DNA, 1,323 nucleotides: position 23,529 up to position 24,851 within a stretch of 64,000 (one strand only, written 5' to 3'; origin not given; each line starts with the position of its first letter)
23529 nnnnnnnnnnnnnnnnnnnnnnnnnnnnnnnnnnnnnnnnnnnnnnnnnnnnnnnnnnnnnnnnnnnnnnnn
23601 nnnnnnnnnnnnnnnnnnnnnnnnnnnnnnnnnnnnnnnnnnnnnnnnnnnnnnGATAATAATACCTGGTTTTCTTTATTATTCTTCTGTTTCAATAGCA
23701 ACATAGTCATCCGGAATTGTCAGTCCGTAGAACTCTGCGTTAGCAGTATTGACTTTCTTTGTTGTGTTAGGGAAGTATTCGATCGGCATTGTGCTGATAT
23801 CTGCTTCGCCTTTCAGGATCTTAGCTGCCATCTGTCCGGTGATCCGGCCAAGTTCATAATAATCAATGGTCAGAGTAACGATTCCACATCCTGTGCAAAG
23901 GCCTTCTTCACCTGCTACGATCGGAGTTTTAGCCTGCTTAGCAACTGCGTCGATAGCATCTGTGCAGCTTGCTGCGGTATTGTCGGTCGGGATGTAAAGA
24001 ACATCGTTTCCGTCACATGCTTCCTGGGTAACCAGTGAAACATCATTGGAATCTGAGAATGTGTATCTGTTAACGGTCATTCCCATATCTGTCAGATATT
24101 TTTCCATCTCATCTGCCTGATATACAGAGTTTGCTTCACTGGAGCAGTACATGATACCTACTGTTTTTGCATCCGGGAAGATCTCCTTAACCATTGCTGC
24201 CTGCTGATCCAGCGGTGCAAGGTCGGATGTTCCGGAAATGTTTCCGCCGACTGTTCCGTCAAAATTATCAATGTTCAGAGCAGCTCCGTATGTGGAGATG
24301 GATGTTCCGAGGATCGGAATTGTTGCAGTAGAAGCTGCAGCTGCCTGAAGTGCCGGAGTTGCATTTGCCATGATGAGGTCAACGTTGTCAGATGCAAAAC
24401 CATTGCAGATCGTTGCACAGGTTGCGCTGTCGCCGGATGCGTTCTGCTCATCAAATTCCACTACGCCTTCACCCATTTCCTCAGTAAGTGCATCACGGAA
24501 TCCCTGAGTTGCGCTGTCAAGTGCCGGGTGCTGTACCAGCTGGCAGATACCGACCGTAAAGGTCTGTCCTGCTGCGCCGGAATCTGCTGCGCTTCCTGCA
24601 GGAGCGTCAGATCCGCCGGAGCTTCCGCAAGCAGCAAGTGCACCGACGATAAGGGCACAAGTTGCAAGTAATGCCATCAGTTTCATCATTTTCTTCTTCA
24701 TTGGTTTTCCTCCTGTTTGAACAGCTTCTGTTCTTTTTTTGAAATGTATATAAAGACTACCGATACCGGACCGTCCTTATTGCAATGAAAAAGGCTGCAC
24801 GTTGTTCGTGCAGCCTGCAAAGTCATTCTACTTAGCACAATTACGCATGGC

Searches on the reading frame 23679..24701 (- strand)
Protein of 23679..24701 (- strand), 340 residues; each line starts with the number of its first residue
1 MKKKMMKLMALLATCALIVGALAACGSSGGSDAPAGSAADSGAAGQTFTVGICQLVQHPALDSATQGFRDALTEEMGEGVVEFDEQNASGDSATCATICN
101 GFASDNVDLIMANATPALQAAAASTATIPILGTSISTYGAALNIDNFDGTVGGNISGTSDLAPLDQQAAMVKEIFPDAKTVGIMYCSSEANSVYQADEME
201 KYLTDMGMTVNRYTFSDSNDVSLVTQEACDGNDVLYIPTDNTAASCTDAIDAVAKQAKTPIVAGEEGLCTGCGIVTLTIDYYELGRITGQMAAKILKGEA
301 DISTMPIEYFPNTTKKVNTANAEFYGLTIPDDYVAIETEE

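Call 7: search_protein_families(library=pfam, proteins=[window:23679-24701:-])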
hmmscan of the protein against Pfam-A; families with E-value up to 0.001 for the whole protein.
window:23679-24701:- (340 aa): 2 families
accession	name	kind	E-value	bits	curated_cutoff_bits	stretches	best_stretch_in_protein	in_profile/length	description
PF04392.18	ABC_sub_bind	-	6e-59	200.1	25.9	1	50-333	2-285/293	ABC transporter substrate binding protein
PF13407.12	Peripla_BP_4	-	3.4e-07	30.5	35.1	0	199-304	20-126/258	Periplasmic binding protein domain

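Call 8: search_protein_families(library=ncbifam, proteins=[window:23679-24701:-])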
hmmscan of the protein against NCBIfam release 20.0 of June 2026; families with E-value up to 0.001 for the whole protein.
window:23679-24701:- (340 aa): 1 family
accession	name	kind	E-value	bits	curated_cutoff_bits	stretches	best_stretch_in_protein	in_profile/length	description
NF041285.1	ABC_SBP_TrpX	equivalog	3e-73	246.7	390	1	43-334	26-318/322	tryptophan ABC transporter substrate-binding protein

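Call 9: find_related_loci(query=window:23679-24701:-, collection=genome_contigs, flank=4000)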
Query window:23679-24701:- (340 aa) in genome_contigs; peptide patterns used: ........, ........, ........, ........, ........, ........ (x = any residue, [..] = any of these).
224 stretches matched a pattern; 13 encode a relative of the query (tblastn E <= 1e-3); 13 distinct loci.
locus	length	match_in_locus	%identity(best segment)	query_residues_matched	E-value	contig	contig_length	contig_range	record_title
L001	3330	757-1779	93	1-340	0e+0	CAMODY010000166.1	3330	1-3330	MAG: uncultured Clostridia bacterium isolate SRR873602_bin.47_metaWRAP_v1.3_MAG genome assembly, contig: NODE_90847_leng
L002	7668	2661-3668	85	1-333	0e+0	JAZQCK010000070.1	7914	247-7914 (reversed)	MAG: Lachnospiraceae bacterium isolate T1900044638_TS20190104.MAGScoT_cleanbin_000016 SGB_1208_k141_165548, whole genome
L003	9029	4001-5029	83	1-337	4e-174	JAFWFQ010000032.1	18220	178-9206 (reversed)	MAG: Parasporobacterium sp. isolate RGIG5696 Sheep_Duodenum.Co__c575566, whole genome shotgun sequence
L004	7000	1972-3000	82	1-339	4e-173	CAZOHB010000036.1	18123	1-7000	MAG TPA_asm: uncultured Parasporobacterium sp. isolate SRP278969_co2_691 genome assembly, contig: NODE_3087_length_18123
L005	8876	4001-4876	68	46-337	2e-136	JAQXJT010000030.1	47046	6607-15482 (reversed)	MAG: bacterium isolate SUG1258 k141_54635, whole genome shotgun sequence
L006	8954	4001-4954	65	1-337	4e-136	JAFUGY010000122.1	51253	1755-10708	MAG: Oscillospiraceae bacterium isolate RGIG4485 Roe_deer_Omasum.Co__c905535, whole genome shotgun sequence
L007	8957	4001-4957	63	4-337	5e-133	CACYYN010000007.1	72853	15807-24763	MAG: Ruminococcaceae bacterium isolate RUG12393 genome assembly, contig: RUG12393_asm_7, whole genome shotgun sequence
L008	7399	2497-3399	67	36-337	4e-130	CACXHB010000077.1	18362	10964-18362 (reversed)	MAG: uncultured Clostridiales bacterium isolate RUG11247 genome assembly, contig: RUG11247_asm_77, whole genome shotgun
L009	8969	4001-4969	56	4-337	2e-121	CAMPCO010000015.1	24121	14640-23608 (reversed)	MAG: uncultured Clostridia bacterium isolate SRR873610_bin.60_metaWRAP_v1.3_MAG genome assembly, contig: NODE_3384_lengt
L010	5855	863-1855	53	2-337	1e-114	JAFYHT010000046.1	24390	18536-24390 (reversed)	MAG: Erysipelotrichaceae bacterium isolate RGIG7102 Water_buffalos_Abomasum-1__c505611, whole genome shotgun sequence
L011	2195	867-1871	57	4-340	7e-120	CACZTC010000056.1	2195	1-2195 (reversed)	MAG: uncultured Erysipelotrichaceae bacterium isolate RUG12927 genome assembly, contig: RUG12927_asm_56, whole genome sh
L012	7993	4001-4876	59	46-337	3e-113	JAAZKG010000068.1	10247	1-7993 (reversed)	MAG: Erysipelotrichia bacterium isolate AS22ysBPME_220 80261_AS22, whole genome shotgun sequence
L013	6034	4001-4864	57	47-336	3e-110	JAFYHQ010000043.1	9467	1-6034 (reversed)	MAG: Erysipelotrichaceae bacterium isolate RGIG7099 Water_buffalos_Abomasum-1__c599778, whole genome shotgun sequence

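Call 21: find_homologous_proteins(query=window:23679-24701:-, max_evalue=1e-40)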
Query window:23679-24701:- (340 aa): 8000 proteins with E <= 1e-40 among 8000 candidates; the best 120 are listed.
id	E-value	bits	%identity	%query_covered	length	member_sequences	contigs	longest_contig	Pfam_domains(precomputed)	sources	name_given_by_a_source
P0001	3.7e-216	734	100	100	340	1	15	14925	PF13407.13,PF04392.19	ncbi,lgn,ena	-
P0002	1.3e-215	732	99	100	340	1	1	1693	PF13407.13,PF04392.19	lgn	-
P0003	1.6e-215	732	99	100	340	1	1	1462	PF13407.13,PF04392.19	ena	-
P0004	1.9e-215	732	99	100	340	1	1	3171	PF13407.13,PF04392.19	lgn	-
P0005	3.0e-215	731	99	100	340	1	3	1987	PF13407.13,PF04392.19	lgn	-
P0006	7.0e-215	730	99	100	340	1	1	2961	PF13407.13,PF04392.19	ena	-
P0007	1.3e-214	729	99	100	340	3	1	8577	PF13407.13,PF04392.19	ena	-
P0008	1.4e-214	729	99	100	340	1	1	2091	PF13407.13,PF04392.19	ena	-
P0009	5.5e-210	714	97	100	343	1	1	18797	PF13407.13,PF04392.19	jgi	-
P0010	2.5e-202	689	93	100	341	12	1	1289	PF13407.13,PF04392.19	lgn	-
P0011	1.2e-195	667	91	95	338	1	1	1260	PF13407.13,PF04392.19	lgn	-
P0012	1.6e-194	663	90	100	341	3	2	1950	PF13407.13,PF04392.19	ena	-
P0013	8.9e-182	621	82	100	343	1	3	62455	PF13407.13,PF04392.19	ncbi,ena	-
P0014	9.3e-181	618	100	85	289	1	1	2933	PF04392.19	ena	-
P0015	1.1e-178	611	82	99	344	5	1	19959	PF13407.13,PF04392.19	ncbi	-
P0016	6.6e-177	605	81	100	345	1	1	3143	PF13407.13,PF04392.19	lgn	-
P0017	4.9e-176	603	82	99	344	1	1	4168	PF04392.19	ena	-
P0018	5.4e-174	596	82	99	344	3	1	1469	PF13407.13,PF04392.19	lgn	-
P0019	5.8e-170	583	77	99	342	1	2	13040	PF13407.13,PF04392.19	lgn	-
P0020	1.7e-169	581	77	99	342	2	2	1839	PF13407.13,PF04392.19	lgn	-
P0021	1.2e-166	572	78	99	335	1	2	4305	PF04392.19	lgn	-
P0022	7.4e-166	569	78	100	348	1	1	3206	PF04392.19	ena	-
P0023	2.0e-161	555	75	99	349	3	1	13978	PF04392.19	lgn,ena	-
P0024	4.9e-152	524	72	99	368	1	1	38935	PF04392.19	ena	-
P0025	1.6e-148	512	89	78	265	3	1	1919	PF04392.19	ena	-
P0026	1.8e-146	505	72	94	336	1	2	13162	PF04392.19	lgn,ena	-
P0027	5.5e-145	501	67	100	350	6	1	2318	PF04392.19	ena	-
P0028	3.5e-142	491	71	89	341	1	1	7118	PF13407.13,PF04392.19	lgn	-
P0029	1.8e-140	486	67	99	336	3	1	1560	PF13407.13,PF04392.19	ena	-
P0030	3.5e-140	485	-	-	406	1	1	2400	PF13407.13,PF04392.19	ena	-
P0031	4.7e-140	484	68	99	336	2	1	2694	PF13407.13,PF04392.19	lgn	-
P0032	2.0e-139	482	68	98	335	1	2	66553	PF04392.19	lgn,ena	-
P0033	2.6e-139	482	66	100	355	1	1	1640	PF13407.13,PF04392.19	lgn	-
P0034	3.1e-139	482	70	86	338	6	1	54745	PF04392.19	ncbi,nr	ncbi:MAG: ABC transporter substrate-binding protein [Lachnospiraceae bacterium]|nr:ABC transporter s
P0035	1.2e-138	480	65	100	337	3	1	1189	PF13407.13,PF04392.19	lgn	-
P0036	3.5e-137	475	68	98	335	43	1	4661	PF04392.19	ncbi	-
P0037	4.4e-137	475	67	100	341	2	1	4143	PF13407.13,PF04392.19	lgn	-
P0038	5.3e-137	474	64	100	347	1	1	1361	PF13407.13,PF04392.19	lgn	-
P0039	1.5e-136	473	68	100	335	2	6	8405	PF13407.13,PF04392.19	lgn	-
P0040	8.6e-136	470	73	87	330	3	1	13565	PF04392.19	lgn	-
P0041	6.3e-135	467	65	99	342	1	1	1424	PF13407.13,PF04392.19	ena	-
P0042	8.2e-134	464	66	98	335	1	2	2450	PF04392.19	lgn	-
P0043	1.3e-133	463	64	99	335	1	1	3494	PF13407.13,PF04392.19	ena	-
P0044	1.3e-133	463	70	86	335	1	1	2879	PF04392.19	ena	-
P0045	9.2e-133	460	66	100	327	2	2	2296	PF04392.19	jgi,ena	-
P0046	1.1e-132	460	70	86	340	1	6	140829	PF13407.13,PF04392.19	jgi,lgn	-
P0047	1.6e-132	460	68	86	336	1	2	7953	PF04392.19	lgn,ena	-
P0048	1.8e-132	459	70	86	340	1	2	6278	PF13407.13,PF04392.19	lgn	-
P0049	1.9e-132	459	65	98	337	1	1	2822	PF13407.13,PF04392.19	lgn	-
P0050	2.5e-132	459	65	99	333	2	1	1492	PF04392.19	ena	-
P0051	3.2e-132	459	67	98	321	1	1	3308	PF13407.13,PF04392.19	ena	-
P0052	3.8e-132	458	69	86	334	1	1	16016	PF04392.19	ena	-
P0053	4.6e-132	458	69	86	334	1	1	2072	PF04392.19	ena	-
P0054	4.6e-132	458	67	98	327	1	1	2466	PF13407.13,PF04392.19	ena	-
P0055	4.6e-132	458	70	86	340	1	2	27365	PF13407.13,PF04392.19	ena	-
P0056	5.2e-132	458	66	99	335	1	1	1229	PF04392.19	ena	-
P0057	5.6e-132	458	69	86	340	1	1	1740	PF13407.13,PF04392.19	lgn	-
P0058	7.5e-132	457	69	86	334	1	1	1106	PF04392.19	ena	-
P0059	7.6e-132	457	69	86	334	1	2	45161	PF04392.19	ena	-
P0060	1.0e-131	457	65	99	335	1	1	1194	PF13407.13,PF04392.19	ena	-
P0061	1.2e-131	457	68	86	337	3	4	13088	PF13407.13,PF04392.19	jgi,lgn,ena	-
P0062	1.3e-131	457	69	86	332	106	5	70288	PF13407.13,PF04392.19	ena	-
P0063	1.5e-131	456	69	86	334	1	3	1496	PF04392.19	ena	-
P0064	1.9e-131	456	70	86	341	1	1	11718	PF04392.19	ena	-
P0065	1.9e-131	456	69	86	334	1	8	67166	PF04392.19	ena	-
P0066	2.2e-131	456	66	93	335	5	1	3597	PF13407.13,PF04392.19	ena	-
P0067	2.3e-131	456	69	86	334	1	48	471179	PF04392.19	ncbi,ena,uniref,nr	ncbi:ABC transporter substrate-binding protein [uncultured Gemmiger sp.]|uniref:ABC transporter subs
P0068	2.4e-131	456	69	86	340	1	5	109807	PF13407.13,PF04392.19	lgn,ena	-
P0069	2.5e-131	456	69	86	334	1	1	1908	PF04392.19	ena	-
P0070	2.7e-131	456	69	86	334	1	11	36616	PF04392.19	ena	-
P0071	2.9e-131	455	70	86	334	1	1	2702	PF13407.13,PF04392.19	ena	-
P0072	3.1e-131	455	70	86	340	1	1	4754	PF13407.13,PF04392.19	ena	-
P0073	3.3e-131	455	69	86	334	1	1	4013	PF04392.19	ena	-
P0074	3.6e-131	455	69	86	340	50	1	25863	PF04392.19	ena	-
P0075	3.6e-131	455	69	86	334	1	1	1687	PF04392.19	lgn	-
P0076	4.1e-131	455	69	86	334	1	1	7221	PF04392.19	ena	-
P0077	4.4e-131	455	68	86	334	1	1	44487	PF04392.19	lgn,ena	-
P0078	4.4e-131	455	65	99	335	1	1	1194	PF13407.13,PF04392.19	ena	-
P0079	5.1e-131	455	70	86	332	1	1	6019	PF13407.13,PF04392.19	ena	-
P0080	5.1e-131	455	69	86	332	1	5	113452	PF13407.13,PF04392.19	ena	-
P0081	5.2e-131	455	68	86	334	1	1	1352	PF04392.19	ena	-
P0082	5.5e-131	455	68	86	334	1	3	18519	PF04392.19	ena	-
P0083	6.3e-131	454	69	86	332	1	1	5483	PF04392.19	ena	-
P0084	6.5e-131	454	68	86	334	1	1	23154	PF04392.19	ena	-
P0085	6.6e-131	454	68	86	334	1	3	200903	PF04392.19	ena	-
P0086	7.0e-131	454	67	86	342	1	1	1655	PF13407.13,PF04392.19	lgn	-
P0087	7.3e-131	454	68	86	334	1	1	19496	PF04392.19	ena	-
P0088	7.5e-131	454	68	86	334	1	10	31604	PF04392.19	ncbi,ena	-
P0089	7.6e-131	454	68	86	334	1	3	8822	PF04392.19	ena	-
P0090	7.8e-131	454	69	86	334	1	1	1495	PF04392.19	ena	-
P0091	8.6e-131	454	68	86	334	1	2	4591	PF04392.19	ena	-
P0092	8.9e-131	454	68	86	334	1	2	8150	PF04392.19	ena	-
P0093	9.5e-131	454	68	86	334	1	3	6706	PF04392.19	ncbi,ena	-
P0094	9.6e-131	454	69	86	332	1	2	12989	PF04392.19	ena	-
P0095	9.9e-131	454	69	86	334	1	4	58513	PF04392.19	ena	-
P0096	1.0e-130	454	68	86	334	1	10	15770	PF04392.19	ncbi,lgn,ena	-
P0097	1.1e-130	454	69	86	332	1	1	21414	PF13407.13,PF04392.19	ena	-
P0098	1.1e-130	454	70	86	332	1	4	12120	PF04392.19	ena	-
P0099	1.1e-130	454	68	86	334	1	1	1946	PF04392.19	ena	-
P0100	1.1e-130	454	69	86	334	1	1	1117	PF04392.19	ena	-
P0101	1.2e-130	453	68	86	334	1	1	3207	PF04392.19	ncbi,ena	-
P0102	1.3e-130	453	68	86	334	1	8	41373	PF04392.19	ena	-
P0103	1.3e-130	453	68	86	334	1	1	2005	PF04392.19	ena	-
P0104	1.3e-130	453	68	86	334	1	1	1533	PF04392.19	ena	-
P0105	1.3e-130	453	65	99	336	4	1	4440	PF04392.19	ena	-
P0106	1.4e-130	453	69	86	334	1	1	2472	PF04392.19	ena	-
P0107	1.4e-130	453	69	86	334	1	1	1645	PF04392.19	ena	-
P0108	1.4e-130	453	69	86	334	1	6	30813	PF04392.19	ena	-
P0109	1.4e-130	453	68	86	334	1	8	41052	PF04392.19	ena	-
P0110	1.5e-130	453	69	86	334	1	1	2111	PF04392.19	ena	-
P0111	1.5e-130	453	66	99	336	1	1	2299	PF13407.13,PF04392.19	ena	-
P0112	1.5e-130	453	68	86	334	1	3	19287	PF04392.19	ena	-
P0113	1.5e-130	453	70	86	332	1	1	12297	PF04392.19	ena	-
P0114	1.5e-130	453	69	86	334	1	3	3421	PF04392.19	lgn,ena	-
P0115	1.5e-130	453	70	86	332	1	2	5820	PF04392.19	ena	-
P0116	1.6e-130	453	69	86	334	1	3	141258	PF04392.19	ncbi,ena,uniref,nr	ncbi:ABC transporter substrate-binding protein [uncultured Gemmiger sp.]|uniref:ABC transporter subs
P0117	1.7e-130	453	68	86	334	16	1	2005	PF04392.19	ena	-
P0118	1.7e-130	453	70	86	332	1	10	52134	PF13407.13,PF04392.19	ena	-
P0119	1.8e-130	453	68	86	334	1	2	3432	PF04392.19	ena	-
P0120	1.8e-130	453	65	99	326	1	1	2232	PF04392.19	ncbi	-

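Call 22: find_encoding_contigs(protein=P0013, flank=1500, max_places=1)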
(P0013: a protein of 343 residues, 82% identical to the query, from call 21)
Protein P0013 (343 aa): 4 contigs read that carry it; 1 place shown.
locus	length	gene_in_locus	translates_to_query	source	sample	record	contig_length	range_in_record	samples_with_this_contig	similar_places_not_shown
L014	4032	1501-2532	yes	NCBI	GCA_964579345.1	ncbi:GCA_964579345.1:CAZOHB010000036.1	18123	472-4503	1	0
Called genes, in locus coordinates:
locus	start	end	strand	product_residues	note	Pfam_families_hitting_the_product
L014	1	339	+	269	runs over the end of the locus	?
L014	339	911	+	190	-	-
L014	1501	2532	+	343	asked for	PF13407:Peripla_BP_4 (faint), PF04392:ABC_sub_bind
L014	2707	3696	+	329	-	PF02653:BPD_transp_2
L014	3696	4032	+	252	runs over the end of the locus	PF02463:SMC_N (weak), PF00005:ABC_tran, PF13304:AAA_21 (faint)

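Call 23: find_encoding_contigs(protein=P0019, flank=1500, max_places=1)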
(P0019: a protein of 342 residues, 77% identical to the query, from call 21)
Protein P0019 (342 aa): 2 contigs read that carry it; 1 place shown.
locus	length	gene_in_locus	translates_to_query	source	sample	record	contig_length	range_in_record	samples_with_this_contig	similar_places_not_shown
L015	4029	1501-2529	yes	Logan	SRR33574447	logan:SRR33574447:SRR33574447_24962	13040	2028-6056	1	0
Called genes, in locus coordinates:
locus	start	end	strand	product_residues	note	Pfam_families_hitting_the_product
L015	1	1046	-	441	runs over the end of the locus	PF00278:Orn_DAP_Arg_deC, PF02784:Orn_Arg_deC_N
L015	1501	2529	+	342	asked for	PF13407:Peripla_BP_4 (faint), PF04392:ABC_sub_bind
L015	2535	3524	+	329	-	PF02653:BPD_transp_2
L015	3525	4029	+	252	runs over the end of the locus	PF02463:SMC_N (faint), PF00005:ABC_tran, PF09818:ABC_ATPase (faint), PF13304:AAA_21 (faint)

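Call 24: find_encoding_contigs(protein=P0023, flank=1500, max_places=1)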
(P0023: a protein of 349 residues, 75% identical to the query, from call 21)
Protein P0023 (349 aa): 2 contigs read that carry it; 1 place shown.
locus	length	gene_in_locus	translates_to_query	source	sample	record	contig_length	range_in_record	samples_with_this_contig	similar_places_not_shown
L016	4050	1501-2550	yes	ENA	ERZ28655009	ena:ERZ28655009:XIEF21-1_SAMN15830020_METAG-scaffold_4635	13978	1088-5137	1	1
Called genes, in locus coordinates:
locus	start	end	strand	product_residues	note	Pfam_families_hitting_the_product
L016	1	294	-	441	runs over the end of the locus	PF00278:Orn_DAP_Arg_deC, PF02784:Orn_Arg_deC_N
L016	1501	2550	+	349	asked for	PF04392:ABC_sub_bind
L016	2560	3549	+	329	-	PF02653:BPD_transp_2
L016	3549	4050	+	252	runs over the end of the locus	PF02463:SMC_N (faint), PF09818:ABC_ATPase (faint), PF00005:ABC_tran, PF13304:AAA_21 (faint)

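Call 25: find_encoding_contigs(protein=P0024, flank=1500, max_places=1)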
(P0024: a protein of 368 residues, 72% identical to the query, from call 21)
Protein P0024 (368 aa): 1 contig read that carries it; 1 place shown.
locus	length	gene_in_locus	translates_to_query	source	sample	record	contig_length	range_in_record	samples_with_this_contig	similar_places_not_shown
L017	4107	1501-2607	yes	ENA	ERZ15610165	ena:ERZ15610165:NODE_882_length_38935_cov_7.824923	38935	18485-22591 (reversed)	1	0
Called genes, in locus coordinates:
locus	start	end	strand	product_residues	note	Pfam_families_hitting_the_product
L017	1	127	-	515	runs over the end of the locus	PF02652:Lactate_perm, PF03606:DcuC (weak)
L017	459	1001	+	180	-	PF00210:Ferritin (weak), PF02915:Rubrerythrin, PF21349:RUBY_RBDX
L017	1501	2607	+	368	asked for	PF04392:ABC_sub_bind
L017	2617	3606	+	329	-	PF02653:BPD_transp_2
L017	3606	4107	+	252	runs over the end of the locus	PF02463:SMC_N (faint), PF09818:ABC_ATPase (faint), PF00005:ABC_tran, PF13304:AAA_21 (faint)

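Call 26: find_encoding_contigs(protein=P0026, flank=1500, max_places=1)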
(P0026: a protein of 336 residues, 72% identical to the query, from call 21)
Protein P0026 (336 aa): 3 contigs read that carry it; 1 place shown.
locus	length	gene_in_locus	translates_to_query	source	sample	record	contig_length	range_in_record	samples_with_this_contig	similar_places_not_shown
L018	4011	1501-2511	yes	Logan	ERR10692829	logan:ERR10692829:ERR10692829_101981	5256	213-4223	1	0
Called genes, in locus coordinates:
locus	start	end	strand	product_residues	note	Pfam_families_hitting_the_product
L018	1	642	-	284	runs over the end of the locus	?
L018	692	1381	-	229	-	PF00899:ThiF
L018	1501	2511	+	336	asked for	PF04392:ABC_sub_bind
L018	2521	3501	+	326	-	PF02653:BPD_transp_2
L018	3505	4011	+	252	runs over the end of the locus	PF02463:SMC_N (faint), PF00005:ABC_tran, PF09818:ABC_ATPase (faint), PF13304:AAA_21 (faint)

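Call 27: find_encoding_contigs(protein=P0032, flank=1500, max_places=1)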
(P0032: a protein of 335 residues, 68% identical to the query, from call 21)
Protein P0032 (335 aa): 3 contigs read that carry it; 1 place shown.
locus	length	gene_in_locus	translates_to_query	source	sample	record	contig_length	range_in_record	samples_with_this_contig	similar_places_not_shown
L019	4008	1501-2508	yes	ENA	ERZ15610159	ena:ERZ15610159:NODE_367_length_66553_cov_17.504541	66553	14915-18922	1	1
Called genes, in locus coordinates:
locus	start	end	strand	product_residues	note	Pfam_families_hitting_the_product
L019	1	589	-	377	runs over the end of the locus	PF00248:Aldo_ket_red, PF13183:Fer4_8 (faint), PF13746:Fer4_18 (faint), PF00037:Fer4 (faint), PF12838:Fer4_7 (weak), PF13187:Fer4_9, PF13534:Fer4_17 (weak)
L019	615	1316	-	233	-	PF00899:ThiF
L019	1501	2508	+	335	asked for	PF04392:ABC_sub_bind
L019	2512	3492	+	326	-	PF02653:BPD_transp_2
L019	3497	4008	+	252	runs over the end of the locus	PF02463:SMC_N (weak), PF00005:ABC_tran, PF09818:ABC_ATPase (faint), PF13304:AAA_21 (faint)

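Call 28: find_encoding_contigs(protein=P0034, flank=1500, max_places=1)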
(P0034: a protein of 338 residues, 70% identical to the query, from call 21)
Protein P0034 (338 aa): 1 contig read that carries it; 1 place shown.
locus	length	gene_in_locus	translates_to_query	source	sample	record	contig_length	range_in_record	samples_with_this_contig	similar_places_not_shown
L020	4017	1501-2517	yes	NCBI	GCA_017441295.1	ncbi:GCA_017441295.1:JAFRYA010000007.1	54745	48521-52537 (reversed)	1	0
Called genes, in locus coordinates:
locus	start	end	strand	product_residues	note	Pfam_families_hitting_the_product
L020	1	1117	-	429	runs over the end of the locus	PF08245:Mur_ligase_M, PF02875:Mur_ligase_C, PF27239:FOL3_C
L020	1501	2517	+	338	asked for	PF04392:ABC_sub_bind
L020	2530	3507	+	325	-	PF02653:BPD_transp_2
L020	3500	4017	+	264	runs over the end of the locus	PF02463:SMC_N (faint), PF00005:ABC_tran, PF13304:AAA_21 (faint)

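Call 29: find_encoding_contigs(protein=P0040, flank=1500, max_places=1)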
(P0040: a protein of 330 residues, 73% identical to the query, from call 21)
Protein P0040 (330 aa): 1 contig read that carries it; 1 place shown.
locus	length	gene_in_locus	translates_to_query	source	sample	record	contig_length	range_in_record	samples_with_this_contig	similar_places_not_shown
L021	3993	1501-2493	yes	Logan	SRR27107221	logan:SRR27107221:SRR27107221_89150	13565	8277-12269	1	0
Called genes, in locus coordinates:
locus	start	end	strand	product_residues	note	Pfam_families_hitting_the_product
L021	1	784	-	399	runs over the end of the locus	PF17785:PUA_3, PF10672:Methyltrans_SAM, PF02475:TRM5-TYW2_MTfase (weak), PF03602:Cons_hypoth95, PF05175:MTS (weak), PF01170:UPF0020 (weak), PF06325:PrmA, PF13847:Methyltransf_31, +1 more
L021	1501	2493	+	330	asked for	PF04392:ABC_sub_bind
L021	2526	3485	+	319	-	PF02653:BPD_transp_2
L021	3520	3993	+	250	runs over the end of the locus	PF02463:SMC_N (faint), PF00005:ABC_tran, PF13304:AAA_21 (faint)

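Call 30: find_encoding_contigs(protein=P0046, flank=1500, max_places=1)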
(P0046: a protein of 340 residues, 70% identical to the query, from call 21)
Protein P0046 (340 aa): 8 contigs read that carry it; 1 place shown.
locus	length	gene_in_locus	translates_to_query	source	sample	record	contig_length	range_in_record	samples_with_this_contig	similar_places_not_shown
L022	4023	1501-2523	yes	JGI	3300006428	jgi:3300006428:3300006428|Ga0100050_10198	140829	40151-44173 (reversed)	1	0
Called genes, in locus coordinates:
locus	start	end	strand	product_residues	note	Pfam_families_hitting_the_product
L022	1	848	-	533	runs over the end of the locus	PF06418:CTP_synth_N, PF00117:GATase, PF07722:Peptidase_C26 (weak)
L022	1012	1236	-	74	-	-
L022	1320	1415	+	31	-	-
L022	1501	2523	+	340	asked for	PF13407:Peripla_BP_4 (faint), PF04392:ABC_sub_bind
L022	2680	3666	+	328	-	PF02653:BPD_transp_2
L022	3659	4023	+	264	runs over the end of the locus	PF00005:ABC_tran, PF02463:SMC_N (faint), PF13304:AAA_21 (weak)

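Call 31: find_encoding_contigs(protein=P0067, flank=1500, max_places=1)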
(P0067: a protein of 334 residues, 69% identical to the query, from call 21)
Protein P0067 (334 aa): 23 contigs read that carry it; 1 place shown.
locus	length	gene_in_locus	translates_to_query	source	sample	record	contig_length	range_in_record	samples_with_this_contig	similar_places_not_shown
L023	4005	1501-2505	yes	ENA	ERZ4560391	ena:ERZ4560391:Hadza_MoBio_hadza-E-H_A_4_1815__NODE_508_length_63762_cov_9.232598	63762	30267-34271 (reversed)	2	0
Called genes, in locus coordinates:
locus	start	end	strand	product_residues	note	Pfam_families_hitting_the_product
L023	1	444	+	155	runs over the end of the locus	PF01668:SmpB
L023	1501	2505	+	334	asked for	PF04392:ABC_sub_bind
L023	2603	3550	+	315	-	PF02653:BPD_transp_2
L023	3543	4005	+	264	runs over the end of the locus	PF09818:ABC_ATPase (faint), PF00005:ABC_tran, PF02463:SMC_N, PF13304:AAA_21 (faint)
